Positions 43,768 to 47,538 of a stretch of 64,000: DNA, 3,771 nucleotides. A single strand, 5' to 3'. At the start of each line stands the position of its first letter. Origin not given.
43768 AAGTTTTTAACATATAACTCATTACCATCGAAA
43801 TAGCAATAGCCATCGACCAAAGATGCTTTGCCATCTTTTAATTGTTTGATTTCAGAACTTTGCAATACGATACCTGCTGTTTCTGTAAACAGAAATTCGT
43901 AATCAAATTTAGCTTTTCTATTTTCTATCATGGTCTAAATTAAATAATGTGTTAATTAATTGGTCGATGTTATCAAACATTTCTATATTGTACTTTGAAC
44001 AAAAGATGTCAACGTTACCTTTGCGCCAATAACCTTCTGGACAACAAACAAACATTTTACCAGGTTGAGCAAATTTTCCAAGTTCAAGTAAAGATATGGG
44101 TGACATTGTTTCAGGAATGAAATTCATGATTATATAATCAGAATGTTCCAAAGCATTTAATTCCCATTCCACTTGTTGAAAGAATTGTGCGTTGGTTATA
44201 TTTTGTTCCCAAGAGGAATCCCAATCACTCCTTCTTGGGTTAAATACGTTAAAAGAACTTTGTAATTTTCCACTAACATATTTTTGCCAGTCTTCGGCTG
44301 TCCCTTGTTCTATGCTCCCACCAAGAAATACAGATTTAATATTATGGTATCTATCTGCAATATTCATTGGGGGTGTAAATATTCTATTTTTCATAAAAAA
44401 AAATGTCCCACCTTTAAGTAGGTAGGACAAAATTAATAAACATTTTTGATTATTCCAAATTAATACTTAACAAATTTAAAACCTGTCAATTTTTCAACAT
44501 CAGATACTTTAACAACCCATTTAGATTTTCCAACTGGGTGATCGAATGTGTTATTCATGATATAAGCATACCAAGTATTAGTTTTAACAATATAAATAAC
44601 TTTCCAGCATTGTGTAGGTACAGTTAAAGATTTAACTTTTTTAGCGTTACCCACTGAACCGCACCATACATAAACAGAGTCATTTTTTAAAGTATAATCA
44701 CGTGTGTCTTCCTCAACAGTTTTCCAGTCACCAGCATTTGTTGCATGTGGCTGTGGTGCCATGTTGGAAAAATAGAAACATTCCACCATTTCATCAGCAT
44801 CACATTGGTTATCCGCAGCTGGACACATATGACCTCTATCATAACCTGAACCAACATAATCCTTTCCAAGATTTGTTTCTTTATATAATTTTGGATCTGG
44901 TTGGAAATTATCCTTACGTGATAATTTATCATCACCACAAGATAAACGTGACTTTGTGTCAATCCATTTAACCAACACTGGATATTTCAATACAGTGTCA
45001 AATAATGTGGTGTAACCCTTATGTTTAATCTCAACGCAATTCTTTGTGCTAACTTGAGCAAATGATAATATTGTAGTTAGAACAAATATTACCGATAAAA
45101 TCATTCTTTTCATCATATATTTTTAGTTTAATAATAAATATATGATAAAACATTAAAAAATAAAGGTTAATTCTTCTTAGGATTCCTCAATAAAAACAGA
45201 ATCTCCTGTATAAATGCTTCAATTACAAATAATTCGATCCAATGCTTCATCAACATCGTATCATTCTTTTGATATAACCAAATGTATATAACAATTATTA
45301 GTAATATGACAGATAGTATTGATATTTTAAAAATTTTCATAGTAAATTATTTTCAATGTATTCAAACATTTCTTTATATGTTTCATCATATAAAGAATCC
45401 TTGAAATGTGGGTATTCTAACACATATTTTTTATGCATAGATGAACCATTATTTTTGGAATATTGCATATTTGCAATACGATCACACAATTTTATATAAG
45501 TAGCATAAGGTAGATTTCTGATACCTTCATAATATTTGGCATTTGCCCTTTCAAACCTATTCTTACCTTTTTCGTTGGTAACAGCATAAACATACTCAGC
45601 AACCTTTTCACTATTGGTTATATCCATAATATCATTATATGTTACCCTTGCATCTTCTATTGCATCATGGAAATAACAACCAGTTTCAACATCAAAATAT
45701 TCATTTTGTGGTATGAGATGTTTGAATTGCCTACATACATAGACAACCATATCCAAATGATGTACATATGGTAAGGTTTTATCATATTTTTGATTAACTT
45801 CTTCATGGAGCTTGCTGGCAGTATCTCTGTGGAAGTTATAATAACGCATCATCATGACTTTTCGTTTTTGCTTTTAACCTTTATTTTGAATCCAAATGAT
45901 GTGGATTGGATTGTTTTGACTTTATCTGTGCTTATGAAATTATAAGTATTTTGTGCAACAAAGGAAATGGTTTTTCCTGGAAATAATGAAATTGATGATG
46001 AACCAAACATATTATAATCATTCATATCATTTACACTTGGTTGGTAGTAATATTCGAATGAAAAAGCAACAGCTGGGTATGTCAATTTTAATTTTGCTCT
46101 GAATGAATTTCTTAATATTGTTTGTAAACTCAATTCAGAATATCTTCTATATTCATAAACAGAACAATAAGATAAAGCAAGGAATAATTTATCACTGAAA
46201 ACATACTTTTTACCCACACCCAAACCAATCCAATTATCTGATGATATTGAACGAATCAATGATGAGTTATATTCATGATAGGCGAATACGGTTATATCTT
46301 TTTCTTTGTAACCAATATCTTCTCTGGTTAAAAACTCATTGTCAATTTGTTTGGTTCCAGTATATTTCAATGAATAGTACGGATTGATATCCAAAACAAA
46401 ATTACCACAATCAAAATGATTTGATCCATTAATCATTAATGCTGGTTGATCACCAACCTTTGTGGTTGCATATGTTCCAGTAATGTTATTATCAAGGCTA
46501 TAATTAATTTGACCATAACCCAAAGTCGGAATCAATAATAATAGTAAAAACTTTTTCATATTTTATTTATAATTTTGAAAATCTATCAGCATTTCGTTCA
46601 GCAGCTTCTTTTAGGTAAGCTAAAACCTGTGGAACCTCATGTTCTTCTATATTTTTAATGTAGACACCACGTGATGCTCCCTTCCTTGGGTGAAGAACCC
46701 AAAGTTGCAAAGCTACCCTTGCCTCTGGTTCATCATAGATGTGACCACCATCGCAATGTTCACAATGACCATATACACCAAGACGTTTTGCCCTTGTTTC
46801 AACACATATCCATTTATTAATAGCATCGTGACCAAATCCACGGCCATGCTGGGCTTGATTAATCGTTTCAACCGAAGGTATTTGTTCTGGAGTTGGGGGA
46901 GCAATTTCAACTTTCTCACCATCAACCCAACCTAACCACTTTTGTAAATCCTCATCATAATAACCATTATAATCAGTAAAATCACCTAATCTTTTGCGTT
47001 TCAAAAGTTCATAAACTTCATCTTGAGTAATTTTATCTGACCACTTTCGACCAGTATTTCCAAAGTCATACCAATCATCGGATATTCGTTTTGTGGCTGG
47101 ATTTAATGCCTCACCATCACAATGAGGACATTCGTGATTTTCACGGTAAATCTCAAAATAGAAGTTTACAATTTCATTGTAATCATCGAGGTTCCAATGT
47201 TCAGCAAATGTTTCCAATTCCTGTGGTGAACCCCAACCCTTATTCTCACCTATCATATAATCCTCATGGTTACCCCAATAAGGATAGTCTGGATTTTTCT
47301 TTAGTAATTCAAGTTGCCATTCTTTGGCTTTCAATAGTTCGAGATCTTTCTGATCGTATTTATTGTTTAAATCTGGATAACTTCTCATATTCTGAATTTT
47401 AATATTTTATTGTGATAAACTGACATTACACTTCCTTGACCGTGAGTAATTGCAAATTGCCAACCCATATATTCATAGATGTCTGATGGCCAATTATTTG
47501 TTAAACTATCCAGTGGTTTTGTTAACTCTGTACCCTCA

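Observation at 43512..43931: Phage-encoded SmpB (trans-translation factor)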

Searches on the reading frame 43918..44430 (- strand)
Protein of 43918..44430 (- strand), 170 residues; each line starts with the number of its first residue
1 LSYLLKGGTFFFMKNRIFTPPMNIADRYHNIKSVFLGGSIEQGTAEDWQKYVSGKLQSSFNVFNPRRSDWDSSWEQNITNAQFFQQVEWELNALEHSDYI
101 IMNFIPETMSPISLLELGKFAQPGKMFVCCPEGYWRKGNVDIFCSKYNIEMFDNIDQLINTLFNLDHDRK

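Call 4: search_protein_families(library=pfam, proteins=[window:43918-44430:-], max_evalue=0.01)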
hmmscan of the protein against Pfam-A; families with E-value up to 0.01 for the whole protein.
window:43918-44430:- (170 aa): 1 family
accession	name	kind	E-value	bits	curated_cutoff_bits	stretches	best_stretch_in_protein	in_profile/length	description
PF15891.11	Nuc_deoxyri_tr2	-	1.3e-33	115.9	30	1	32-134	2-105/105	Nucleoside 2-deoxyribosyltransferase like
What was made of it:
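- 43918..44394 (-): Upstream gene for a nucleoside 2-deoxyribosyltransferase-like protein. Its stop overlaps the smpB start by 14 nt, so the two are probably co-transcribed and translationally coupled. The likely start is the ATG at 44394; the TTG at 44430 listed by the ORF finder lies inside the hairpin. Pfam PF15891, E = 1.3e-33 (call 4).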

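Call 76: search_protein_families(library=padloc, max_evalue=0.001, proteins=[window:43918-44430:-])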
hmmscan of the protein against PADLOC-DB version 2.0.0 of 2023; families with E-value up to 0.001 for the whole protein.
window:43918-44430:- (170 aa): 0 families

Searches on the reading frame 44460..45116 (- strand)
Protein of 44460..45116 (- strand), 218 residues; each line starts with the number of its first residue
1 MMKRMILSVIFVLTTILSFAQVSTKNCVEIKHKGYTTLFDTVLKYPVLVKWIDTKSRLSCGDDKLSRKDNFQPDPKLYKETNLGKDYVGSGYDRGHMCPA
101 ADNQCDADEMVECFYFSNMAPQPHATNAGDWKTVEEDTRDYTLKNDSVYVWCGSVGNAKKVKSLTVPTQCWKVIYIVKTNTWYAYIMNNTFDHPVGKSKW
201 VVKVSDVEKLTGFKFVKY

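Call 4: search_protein_families(library=pfam, proteins=[window:44460-45116:-], max_evalue=0.01)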
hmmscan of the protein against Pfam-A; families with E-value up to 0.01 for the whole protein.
window:44460-45116:- (218 aa): 1 family
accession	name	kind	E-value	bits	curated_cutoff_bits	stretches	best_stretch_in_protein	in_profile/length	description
PF01223.29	Endonuclease_NS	-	1.7e-39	136.2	23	1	26-215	15-216/223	DNA/RNA non-specific endonuclease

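Call 76: search_protein_families(library=padloc, max_evalue=0.001, proteins=[window:44460-45116:-])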
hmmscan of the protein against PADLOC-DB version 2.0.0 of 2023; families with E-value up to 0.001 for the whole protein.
window:44460-45116:- (218 aa): 0 families

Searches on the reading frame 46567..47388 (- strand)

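Call 64: search_protein_families(library=phrogs, max_evalue=0.001, proteins=[window:46567-47388:-])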
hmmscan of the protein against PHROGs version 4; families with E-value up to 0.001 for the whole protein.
window:46567-47388:- (273 aa): 1 family
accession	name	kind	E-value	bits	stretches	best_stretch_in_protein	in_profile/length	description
phrog_7880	-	unknown function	1.7e-06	28.8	1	224-264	80-120/202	-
